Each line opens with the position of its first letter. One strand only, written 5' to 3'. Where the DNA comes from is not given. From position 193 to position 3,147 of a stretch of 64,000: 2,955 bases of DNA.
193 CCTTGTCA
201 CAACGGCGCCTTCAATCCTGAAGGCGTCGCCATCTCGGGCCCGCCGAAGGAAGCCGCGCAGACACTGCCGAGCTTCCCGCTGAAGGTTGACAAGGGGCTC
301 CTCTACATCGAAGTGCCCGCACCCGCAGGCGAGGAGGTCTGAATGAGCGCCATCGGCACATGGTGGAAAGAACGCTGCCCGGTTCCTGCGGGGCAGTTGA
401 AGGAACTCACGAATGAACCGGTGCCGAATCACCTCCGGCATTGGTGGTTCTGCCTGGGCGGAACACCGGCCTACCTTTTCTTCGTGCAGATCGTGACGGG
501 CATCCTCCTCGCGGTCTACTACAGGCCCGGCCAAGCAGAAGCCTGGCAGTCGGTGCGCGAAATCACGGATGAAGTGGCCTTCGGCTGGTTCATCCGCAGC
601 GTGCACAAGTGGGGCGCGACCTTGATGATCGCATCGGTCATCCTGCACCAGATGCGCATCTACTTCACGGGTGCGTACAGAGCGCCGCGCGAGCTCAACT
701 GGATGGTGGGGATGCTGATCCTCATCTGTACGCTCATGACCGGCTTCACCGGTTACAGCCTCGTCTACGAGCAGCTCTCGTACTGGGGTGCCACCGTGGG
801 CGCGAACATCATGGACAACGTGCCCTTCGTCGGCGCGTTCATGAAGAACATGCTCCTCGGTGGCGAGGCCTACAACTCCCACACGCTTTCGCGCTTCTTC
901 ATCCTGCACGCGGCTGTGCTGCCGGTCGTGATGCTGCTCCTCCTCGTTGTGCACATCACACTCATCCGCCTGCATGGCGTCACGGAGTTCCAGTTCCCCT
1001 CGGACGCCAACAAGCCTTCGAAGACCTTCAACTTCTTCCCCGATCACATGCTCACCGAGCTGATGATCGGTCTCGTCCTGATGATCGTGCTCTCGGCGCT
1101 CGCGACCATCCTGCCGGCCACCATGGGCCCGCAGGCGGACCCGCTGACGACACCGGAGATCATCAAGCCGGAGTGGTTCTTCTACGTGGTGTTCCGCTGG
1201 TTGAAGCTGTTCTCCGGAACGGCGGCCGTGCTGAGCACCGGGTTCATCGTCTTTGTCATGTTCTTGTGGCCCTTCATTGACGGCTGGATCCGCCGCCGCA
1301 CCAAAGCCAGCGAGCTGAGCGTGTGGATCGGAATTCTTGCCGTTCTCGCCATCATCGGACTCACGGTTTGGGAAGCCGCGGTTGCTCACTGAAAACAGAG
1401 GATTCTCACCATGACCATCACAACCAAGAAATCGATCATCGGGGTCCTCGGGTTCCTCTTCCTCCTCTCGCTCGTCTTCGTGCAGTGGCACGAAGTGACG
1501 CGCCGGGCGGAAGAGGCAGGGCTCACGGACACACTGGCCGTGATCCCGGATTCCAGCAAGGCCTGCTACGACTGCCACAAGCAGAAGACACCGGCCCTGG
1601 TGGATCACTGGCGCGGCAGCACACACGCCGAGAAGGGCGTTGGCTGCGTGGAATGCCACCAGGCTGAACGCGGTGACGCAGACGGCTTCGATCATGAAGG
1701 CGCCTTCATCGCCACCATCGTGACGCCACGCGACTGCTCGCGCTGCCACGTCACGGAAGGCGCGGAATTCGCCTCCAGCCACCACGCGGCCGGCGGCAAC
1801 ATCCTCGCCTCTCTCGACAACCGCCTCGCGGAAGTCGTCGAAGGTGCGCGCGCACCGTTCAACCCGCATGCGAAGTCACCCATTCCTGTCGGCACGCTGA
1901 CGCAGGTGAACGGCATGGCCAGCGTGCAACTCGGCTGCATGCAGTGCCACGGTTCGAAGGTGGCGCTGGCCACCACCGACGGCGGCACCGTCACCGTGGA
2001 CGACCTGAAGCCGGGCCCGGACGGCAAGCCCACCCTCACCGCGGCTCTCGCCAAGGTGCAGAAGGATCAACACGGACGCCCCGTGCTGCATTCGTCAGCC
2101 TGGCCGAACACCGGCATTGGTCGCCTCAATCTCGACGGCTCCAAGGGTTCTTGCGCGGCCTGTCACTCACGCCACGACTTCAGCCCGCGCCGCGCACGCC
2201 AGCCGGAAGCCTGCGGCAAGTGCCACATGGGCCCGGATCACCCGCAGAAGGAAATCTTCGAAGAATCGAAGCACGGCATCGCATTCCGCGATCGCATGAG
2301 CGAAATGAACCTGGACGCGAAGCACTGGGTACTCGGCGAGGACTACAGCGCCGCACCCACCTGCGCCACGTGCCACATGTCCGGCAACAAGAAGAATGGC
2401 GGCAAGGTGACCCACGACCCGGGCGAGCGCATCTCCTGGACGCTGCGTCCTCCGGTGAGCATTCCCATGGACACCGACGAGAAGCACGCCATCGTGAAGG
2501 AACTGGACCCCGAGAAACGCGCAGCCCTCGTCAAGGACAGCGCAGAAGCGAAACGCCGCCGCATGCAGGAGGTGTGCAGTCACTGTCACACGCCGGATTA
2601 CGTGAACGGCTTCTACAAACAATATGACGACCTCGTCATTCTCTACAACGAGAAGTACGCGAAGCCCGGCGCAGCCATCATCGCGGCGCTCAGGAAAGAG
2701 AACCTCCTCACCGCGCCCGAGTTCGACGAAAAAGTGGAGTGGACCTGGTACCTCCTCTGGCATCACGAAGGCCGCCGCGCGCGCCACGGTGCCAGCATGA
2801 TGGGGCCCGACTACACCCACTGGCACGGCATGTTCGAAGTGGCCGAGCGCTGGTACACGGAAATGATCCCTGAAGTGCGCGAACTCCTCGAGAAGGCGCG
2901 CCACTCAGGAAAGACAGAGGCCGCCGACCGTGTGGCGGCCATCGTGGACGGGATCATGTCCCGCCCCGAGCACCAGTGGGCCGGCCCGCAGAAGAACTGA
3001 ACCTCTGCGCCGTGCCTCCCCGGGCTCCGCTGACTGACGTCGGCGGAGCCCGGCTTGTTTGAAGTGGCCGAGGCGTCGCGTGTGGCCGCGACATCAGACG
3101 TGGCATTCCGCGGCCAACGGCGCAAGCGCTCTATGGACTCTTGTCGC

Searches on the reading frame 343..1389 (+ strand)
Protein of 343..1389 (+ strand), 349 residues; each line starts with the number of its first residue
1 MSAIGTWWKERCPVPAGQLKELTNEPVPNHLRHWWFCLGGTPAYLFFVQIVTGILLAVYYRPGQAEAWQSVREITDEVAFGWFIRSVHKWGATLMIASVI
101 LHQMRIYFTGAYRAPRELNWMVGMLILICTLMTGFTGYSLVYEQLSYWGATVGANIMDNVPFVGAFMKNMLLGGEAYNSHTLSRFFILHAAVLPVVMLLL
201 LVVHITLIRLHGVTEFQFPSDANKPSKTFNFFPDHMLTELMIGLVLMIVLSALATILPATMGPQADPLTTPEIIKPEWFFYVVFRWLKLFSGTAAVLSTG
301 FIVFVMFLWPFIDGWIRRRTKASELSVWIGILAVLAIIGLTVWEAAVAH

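Call 46: search_protein_families(library=pfam, proteins=[window:343-1389:+], max_evalue=0.00001)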
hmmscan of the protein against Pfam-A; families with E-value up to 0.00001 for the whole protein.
window:343-1389:+ (349 aa): 4 families
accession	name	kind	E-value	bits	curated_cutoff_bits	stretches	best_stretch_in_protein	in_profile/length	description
PF00033.24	Cytochrome_B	-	9.3e-52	176.1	27.2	1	23-210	2-187/189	Cytochrome b/b6/petB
PF13631.11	Cytochrom_B_N_2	-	4.2e-47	160.7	27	1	94-261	2-166/169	Cytochrome b(N-terminal)/b6/petB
PF00032.22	Cytochrom_B_C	-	9.7e-08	32.6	20.7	1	264-343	1-81/102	Cytochrome b(C-terminal)/b6/petD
PF14358.11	DUF4405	-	8e-06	26.7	26.7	1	45-102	9-61/66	Domain of unknown function (DUF4405)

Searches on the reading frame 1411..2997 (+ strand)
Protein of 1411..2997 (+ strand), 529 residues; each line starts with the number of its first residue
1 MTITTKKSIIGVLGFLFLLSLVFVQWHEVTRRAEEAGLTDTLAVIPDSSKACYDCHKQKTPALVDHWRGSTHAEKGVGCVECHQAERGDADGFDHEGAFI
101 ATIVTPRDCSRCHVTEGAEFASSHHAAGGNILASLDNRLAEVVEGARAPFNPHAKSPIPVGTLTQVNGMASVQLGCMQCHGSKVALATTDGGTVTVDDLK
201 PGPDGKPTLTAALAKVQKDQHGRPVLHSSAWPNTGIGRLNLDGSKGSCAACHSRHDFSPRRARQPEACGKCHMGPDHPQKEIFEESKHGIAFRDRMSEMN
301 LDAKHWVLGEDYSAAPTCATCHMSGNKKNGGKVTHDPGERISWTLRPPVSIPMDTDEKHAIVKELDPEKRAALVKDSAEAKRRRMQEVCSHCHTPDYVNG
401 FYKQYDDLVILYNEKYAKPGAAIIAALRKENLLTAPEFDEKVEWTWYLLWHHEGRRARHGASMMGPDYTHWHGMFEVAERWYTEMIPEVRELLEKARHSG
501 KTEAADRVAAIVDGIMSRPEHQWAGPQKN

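Call 46: search_protein_families(library=pfam, proteins=[window:1411-2997:+], max_evalue=0.00001)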
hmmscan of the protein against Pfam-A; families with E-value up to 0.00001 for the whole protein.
window:1411-2997:+ (529 aa): 4 families
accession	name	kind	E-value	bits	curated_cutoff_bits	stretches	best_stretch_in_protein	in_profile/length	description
PF13447.11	Multi-haem_cyto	-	2.8e-22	79.7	21.9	1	246-434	96-262/269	Seven times multi-haem cytochrome CxxCH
PF13435.11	Cytochrome_C554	-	2e-10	41.9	20.8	0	267-337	1-70/84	Cytochrome c554 and c-prime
PF14522.11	Cytochrome_C7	-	4e-09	36.6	24.8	0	48-113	12-66/67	Cytochrome c7 and related cytochrome c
PF09699.15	Paired_CXXCH_1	-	4.1e-07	30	20.6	0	245-273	6-37/41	Doubled CXXCH motif (Paired_CXXCH_1)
